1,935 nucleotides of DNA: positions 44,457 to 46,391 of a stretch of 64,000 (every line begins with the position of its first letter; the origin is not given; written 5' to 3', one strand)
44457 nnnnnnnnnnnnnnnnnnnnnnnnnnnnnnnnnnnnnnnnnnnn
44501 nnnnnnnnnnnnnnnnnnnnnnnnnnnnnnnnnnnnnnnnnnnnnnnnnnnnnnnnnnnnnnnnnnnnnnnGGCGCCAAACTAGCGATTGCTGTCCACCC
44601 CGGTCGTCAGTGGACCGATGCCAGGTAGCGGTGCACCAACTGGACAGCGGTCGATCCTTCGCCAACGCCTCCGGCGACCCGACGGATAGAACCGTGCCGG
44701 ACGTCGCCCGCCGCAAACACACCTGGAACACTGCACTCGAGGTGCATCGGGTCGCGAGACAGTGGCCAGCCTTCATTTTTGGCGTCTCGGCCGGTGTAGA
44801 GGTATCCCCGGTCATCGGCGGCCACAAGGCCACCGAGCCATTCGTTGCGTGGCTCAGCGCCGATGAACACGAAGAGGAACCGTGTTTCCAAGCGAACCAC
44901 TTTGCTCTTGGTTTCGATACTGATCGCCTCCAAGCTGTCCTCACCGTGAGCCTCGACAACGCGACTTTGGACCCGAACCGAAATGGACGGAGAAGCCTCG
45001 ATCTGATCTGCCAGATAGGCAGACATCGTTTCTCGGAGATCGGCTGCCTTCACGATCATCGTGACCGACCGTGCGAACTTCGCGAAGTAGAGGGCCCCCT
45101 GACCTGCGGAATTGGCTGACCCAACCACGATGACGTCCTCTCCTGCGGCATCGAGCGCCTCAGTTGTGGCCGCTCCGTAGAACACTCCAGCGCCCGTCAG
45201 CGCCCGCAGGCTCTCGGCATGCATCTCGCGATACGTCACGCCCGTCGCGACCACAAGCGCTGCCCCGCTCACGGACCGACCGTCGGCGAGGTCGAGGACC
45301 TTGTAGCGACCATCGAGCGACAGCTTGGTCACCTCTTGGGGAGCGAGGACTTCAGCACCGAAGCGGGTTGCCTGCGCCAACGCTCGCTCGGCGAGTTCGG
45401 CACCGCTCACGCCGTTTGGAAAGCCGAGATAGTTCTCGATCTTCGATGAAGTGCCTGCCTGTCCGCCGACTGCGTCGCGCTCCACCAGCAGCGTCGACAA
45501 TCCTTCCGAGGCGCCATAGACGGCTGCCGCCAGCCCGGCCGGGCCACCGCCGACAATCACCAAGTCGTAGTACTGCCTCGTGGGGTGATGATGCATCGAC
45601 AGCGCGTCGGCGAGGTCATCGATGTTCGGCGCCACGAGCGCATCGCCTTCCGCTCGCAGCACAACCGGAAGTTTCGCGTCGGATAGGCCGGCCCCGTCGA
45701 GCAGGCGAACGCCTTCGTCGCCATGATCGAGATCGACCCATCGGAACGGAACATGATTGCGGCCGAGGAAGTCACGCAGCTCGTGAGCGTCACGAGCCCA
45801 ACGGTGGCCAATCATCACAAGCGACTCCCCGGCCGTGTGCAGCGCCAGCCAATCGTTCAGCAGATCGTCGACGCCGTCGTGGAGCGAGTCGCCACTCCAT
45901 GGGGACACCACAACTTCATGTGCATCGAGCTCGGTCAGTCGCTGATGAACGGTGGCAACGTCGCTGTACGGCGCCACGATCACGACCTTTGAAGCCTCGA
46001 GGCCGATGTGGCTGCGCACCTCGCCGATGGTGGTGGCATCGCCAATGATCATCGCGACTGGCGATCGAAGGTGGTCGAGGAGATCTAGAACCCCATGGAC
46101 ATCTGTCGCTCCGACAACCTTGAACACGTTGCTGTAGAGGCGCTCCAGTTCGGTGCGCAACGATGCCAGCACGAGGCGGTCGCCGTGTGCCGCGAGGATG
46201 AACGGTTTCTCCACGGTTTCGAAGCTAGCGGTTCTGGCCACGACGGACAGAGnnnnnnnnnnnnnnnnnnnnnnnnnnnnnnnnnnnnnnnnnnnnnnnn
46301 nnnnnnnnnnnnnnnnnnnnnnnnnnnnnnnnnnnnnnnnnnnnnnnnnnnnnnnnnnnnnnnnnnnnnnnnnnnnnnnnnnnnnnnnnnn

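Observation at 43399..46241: Receiver-like / Trx-like / Cys-less TrxR-like three-domain flavoprotein upstream of an orphan lipoyl E2 gene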

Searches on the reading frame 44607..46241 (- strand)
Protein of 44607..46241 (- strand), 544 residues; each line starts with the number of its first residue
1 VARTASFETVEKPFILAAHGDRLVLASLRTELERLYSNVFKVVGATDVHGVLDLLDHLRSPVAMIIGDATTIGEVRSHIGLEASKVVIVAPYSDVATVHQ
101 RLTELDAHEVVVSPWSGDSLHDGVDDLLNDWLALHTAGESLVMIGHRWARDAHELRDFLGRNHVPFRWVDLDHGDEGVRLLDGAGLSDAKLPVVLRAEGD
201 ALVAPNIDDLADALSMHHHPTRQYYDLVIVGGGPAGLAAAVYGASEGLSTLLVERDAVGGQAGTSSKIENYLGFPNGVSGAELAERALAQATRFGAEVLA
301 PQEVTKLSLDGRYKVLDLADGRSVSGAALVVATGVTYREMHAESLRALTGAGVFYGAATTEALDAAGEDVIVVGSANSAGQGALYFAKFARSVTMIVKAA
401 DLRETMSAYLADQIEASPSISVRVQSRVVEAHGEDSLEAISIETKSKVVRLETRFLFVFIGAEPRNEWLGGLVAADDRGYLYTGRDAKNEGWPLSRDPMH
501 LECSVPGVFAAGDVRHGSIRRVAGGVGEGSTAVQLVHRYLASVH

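Call 3: search_protein_families(library=pfam, proteins=[window:44607-46241:-], max_evalue=0.1)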
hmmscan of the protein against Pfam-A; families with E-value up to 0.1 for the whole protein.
window:44607-46241:- (544 aa): 11 families
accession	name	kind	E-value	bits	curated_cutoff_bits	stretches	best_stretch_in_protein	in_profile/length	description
PF07992.20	Pyr_redox_2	-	4.6e-30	105.5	26.1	1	225-529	1-291/291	Pyridine nucleotide-disulphide oxidoreductase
PF13738.12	Pyr_redox_3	-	2.3e-13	50.5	30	2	279-480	79-286/305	Pyridine nucleotide-disulphide oxidoreductase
PF12831.13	FAD_oxidored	-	7.5e-08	32.5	27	1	226-262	1-38/416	FAD dependent oxidoreductase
PF00070.33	Pyr_redox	-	5.1e-07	30.6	22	1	370-442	2-79/82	Pyridine nucleotide-disulphide oxidoreductase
PF01266.30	DAO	-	1e-05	25.7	27.9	1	226-267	1-44/353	FAD dependent oxidoreductase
PF01946.23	Thi4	-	3.5e-05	23.6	26.2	1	225-262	18-57/235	Thi4 family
PF03486.20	HI0933_like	-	6.8e-05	22.9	50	1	226-257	2-33/244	HI0933-like protein Rossmann domain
PF13450.12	NAD_binding_8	-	7.9e-05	23.3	21.9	1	229-266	1-39/68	NAD(P)-binding Rossmann-like domain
PF00890.30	FAD_binding_2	-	0.00022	21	20.4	1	226-264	1-40/414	FAD binding domain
PF01494.25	FAD_binding_3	-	0.00048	19.9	22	1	226-257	3-34/349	FAD binding domain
PF01134.28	GIDA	-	0.0018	17.9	22.1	1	226-254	1-29/391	Glucose inhibited division protein A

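Call 4: search_protein_families(library=ncbifam, proteins=[window:44607-46241:-], max_evalue=0.1)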
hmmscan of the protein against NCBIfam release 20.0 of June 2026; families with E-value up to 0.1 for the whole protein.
window:44607-46241:- (544 aa): 104 families (the best 25 are shown)
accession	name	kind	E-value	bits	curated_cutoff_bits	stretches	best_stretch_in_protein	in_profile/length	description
TIGR01292.1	TRX_reduct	equivalog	1.3e-60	204.8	343.45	1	225-540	1-300/300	thioredoxin-disulfide reductase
TIGR03143.1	AhpF_homolog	hypoth_equivalog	1.1e-52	179.4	687.65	1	222-541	2-309/555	putative alkyl hydroperoxide reductase F subunit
TIGR03140.1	AhpF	equivalog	3.1e-38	131.6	502.9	1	209-533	197-505/515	alkyl hydroperoxide reductase subunit F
NF007614.0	PRK10262.1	equivalog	9.8e-29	100.5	644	1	222-542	4-316/321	thioredoxin-disulfide reductase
TIGR04018.1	Bthiol_YpdA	hypoth_equivalog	2.1e-17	62.9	339.9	2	360-517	145-291/316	YpdA family putative bacillithiol disulfide reductase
TIGR02053.1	MerA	equivalog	5e-10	39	454.45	2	314-522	117-316/465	mercury(II) reductase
TIGR01350.1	lipoamide_DH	equivalog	7.5e-10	38.1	408.8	1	225-261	2-38/461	dihydrolipoyl dehydrogenase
NF004991.0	PRK06370.1-3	subfamily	2.3e-09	36.3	620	1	222-262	33-73/509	FAD-containing oxidoreductase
NF006002.0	PRK08132.1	subfamily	6.4e-09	34.7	416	2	220-257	21-58/552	FAD-dependent oxidoreductase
NF009477.0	PRK12843.1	equivalog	2.6e-08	32.8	758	1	221-301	13-92/578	FAD-dependent oxidoreductase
NF004789.0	PRK06134.1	subfamily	6.4e-08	31.6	747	1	217-265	5-53/581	FAD-dependent oxidoreductase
NF004992.0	PRK06370.1-4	equivalog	3.2e-07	29.1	629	2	362-483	165-292/459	FAD-containing oxidoreductase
NF003585.0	PRK05249.1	equivalog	7.1e-07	28.2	465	1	223-262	5-45/464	Si-specific NAD(P)(+) transhydrogenase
NF009478.0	PRK12844.1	equivalog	1.2e-06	27.1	789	1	223-266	7-51/559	3-ketosteroid-delta-1-dehydrogenase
TIGR00292.1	TIGR00292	equivalog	1.3e-06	27.9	148.3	1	225-262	22-60/254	sulfide-dependent adenosine diphosphate thiazole synthase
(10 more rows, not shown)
